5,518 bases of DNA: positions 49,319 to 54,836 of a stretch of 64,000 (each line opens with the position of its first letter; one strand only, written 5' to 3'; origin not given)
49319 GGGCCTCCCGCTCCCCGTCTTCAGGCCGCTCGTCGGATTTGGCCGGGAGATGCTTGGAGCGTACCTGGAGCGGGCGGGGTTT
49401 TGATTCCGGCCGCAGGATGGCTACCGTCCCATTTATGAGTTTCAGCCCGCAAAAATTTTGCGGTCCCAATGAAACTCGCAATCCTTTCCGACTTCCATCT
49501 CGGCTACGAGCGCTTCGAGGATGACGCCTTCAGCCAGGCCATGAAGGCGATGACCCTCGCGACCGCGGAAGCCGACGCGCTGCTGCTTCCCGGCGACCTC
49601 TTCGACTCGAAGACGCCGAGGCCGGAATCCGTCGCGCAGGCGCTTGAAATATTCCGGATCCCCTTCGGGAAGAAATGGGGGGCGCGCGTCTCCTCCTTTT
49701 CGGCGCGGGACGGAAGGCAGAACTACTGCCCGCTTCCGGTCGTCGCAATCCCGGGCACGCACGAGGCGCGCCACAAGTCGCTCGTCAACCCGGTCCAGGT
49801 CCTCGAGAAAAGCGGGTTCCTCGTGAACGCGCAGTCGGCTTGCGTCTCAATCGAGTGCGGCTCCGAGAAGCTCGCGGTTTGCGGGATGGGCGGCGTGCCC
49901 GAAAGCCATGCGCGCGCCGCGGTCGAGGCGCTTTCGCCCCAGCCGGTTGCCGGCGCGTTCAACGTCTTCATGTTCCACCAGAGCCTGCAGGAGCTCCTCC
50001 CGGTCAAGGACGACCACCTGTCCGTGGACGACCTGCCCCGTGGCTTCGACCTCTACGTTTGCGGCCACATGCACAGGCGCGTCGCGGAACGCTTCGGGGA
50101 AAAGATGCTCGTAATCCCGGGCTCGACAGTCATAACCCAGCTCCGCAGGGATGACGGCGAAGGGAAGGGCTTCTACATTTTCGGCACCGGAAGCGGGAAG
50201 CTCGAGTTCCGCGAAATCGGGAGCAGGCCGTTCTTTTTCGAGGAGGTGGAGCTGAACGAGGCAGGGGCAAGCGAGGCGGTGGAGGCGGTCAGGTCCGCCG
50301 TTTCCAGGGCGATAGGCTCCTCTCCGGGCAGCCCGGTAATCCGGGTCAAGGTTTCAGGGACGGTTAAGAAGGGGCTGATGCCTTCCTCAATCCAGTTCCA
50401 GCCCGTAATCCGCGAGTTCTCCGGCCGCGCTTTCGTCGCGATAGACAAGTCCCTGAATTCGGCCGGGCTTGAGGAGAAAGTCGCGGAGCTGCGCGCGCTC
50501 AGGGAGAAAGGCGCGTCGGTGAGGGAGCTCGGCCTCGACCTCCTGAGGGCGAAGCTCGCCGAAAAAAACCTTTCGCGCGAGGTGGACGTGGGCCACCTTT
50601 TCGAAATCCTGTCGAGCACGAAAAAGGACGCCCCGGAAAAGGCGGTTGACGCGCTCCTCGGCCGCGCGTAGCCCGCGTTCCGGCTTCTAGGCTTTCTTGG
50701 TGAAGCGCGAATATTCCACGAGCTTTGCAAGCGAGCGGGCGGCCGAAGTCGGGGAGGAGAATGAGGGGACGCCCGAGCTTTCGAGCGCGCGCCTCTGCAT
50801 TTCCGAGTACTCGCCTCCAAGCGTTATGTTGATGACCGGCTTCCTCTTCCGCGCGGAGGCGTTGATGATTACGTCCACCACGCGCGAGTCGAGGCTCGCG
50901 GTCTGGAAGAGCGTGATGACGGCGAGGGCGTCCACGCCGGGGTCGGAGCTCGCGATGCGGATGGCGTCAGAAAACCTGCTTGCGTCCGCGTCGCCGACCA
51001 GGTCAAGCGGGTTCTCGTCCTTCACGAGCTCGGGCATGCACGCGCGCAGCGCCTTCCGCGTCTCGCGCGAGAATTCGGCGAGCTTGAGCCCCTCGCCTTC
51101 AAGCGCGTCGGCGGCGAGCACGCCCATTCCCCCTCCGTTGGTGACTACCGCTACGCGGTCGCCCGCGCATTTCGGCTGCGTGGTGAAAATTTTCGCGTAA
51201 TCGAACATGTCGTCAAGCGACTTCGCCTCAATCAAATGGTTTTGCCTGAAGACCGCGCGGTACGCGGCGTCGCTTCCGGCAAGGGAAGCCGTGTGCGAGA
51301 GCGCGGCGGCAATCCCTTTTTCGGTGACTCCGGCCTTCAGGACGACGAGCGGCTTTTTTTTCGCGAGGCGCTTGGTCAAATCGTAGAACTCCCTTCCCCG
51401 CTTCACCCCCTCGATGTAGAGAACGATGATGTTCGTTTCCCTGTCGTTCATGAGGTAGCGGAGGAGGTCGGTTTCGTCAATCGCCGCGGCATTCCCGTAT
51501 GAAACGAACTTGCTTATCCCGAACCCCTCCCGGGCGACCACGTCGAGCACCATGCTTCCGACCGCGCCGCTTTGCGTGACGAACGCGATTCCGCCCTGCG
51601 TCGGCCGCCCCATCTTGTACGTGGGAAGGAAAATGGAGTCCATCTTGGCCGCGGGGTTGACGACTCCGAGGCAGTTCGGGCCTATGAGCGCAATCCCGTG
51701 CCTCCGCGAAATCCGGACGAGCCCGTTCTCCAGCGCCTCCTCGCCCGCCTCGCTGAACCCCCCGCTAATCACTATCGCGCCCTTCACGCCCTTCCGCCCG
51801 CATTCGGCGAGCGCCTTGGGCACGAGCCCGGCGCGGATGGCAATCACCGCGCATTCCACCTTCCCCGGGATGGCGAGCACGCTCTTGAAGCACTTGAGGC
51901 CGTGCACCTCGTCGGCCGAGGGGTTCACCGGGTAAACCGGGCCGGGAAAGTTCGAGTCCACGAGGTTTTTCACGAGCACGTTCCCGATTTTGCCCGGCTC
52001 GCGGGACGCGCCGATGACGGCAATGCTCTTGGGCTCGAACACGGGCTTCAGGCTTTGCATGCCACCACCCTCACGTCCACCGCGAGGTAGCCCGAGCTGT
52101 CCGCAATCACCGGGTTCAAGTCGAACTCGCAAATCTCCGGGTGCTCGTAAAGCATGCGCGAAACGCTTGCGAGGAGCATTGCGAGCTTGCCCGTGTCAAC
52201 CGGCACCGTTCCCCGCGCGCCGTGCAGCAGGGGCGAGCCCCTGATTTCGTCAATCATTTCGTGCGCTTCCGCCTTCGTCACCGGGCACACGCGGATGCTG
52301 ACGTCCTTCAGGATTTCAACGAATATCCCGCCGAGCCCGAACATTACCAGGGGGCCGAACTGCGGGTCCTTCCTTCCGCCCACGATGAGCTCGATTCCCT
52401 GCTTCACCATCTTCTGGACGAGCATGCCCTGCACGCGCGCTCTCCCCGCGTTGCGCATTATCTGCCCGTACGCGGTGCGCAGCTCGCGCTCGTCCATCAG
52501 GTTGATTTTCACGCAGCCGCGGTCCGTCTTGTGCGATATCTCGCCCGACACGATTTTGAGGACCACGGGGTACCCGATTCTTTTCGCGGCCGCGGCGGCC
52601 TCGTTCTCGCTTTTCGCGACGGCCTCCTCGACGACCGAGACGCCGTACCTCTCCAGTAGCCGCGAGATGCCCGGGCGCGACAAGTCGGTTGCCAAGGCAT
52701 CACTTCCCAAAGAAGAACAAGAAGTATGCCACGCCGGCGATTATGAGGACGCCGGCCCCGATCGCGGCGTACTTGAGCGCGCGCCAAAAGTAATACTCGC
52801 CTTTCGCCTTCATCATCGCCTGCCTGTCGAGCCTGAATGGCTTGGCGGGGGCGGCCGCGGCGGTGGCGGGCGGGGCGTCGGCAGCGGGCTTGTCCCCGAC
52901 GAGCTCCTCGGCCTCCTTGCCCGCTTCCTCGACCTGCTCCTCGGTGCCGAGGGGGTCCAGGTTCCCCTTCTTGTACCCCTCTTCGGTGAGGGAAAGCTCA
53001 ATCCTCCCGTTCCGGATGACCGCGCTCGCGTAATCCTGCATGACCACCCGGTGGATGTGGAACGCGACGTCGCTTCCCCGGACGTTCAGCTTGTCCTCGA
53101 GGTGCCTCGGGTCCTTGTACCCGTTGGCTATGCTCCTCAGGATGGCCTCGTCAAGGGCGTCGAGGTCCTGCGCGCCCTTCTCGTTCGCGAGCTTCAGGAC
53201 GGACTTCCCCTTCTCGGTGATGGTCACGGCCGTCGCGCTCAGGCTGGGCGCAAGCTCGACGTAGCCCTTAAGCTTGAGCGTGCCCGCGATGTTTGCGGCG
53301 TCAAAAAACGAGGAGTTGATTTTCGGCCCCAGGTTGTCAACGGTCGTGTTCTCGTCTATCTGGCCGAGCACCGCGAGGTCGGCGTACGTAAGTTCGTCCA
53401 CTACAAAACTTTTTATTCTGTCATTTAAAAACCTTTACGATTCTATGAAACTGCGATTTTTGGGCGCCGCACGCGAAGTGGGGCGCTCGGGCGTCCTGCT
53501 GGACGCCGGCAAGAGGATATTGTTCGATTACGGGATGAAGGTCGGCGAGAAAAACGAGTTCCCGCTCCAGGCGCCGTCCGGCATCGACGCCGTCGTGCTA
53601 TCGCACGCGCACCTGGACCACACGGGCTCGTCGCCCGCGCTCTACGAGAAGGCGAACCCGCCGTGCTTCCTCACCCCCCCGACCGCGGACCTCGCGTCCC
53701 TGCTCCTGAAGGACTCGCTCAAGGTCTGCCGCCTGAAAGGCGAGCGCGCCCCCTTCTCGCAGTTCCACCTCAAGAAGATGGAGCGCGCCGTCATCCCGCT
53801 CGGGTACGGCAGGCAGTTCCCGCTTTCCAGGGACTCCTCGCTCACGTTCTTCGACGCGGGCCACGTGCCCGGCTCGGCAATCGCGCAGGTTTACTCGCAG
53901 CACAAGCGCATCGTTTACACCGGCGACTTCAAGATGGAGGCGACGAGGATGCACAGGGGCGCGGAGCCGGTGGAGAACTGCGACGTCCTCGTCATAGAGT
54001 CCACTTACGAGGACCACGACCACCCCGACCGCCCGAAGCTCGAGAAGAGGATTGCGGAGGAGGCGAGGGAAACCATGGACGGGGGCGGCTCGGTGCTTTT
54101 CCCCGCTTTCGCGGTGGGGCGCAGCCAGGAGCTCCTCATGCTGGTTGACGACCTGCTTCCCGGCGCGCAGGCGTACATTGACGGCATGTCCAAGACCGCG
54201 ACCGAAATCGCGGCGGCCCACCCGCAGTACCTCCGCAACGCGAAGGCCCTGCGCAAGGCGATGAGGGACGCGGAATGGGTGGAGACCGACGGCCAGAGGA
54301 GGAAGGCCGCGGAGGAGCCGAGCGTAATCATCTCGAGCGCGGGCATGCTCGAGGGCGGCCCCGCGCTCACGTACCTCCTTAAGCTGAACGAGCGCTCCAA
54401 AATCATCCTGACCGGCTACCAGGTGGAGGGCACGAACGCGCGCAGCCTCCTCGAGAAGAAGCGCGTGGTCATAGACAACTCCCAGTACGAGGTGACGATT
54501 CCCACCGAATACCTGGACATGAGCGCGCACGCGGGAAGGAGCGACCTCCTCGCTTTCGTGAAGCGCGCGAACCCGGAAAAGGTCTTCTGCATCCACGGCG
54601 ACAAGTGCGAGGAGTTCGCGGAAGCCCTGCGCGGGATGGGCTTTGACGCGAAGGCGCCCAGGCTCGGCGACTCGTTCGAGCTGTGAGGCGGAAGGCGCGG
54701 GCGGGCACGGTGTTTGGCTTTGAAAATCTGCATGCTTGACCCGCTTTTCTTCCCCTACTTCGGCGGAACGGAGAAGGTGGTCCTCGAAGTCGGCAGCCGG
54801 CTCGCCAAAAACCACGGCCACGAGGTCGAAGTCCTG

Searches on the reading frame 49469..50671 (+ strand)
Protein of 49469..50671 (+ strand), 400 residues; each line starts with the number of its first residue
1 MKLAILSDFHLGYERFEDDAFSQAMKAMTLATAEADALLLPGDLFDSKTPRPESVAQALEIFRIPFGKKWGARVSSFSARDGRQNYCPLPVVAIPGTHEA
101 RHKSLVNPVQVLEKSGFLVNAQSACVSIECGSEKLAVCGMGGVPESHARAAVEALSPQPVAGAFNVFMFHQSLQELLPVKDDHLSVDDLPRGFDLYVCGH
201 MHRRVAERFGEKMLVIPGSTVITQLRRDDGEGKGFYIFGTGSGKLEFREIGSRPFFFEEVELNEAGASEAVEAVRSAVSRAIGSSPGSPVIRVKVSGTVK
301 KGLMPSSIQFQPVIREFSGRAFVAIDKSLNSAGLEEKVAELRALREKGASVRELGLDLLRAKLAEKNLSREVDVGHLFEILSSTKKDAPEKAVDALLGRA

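Call 77: search_protein_families(library=pfam, proteins=[window:49469-50671:+], max_evalue=0.0001)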
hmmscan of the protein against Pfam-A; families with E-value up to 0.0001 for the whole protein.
window:49469-50671:+ (400 aa): 2 families
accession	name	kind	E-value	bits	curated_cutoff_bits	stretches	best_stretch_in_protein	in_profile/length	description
PF12850.12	Metallophos_2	-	1.5e-08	35.2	27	0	161-223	78-138/154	Calcineurin-like phosphoesterase superfamily domain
PF00149.33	Metallophos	-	9.1e-07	29.9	21.5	1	1-203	1-190/191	Calcineurin-like phosphoesterase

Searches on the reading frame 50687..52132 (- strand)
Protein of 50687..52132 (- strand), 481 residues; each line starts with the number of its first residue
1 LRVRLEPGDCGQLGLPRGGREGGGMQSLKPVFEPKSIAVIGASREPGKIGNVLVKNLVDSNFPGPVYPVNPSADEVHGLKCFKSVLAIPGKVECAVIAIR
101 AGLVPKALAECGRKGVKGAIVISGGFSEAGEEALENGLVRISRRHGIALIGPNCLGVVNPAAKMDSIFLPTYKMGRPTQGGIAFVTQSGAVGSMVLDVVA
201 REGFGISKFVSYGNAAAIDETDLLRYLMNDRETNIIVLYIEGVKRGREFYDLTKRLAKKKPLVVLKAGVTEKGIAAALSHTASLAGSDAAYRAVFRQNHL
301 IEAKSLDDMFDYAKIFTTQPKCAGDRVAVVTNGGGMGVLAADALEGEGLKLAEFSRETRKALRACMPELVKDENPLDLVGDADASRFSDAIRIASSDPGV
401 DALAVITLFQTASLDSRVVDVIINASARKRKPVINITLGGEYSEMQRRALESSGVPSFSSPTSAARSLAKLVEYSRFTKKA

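Call 77: search_protein_families(library=pfam, proteins=[window:50687-52132:-], max_evalue=0.0001)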
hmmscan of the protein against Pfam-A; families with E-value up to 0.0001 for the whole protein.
window:50687-52132:- (481 aa): 5 families
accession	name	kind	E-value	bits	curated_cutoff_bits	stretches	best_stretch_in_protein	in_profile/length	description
PF13607.11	Succ_CoA_lig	-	4e-52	176.1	27.4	1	179-316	1-138/138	Succinyl-CoA ligase like flavodoxin domain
PF13380.12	CoA_binding_2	-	3.3e-24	86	22.8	1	35-159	1-115/116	CoA binding domain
PF02629.25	CoA_binding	-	6.7e-13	49.7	22.3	1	33-123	2-95/97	CoA binding domain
PF19045.5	Ligase_CoA_2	-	1.9e-09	38.2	23.7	1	327-420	1-101/162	Ligase-CoA domain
PF00549.24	Ligase_CoA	-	6.5e-05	23.5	24.5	0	332-466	3-123/128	CoA-ligase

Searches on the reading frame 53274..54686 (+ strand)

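Call 77: search_protein_families(library=pfam, proteins=[window:53274-54686:+], max_evalue=0.0001)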
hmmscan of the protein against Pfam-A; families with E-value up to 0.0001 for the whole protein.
window:53274-54686:+ (470 aa): 5 families
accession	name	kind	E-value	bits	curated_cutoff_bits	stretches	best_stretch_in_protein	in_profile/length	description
PF10996.14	Beta-Casp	-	3.8e-16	60.1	27.7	1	285-392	2-120/120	Beta-Casp domain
PF07521.17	RMMBL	-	1.4e-12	47.8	21.6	1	412-462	9-63/63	Zn-dependent metallo-hydrolase RNA specificity domain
PF00753.33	Lactamase_B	-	7.5e-11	42.8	22.7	1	72-130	8-70/196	Metallo-beta-lactamase superfamily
PF12706.13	Lactamase_B_2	-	1.8e-10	41.2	27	1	81-251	2-172/200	Beta-lactamase superfamily domain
PF16661.11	Lactamase_B_6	-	1.8e-08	34.5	27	1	79-221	6-164/193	Metallo-beta-lactamase superfamily domain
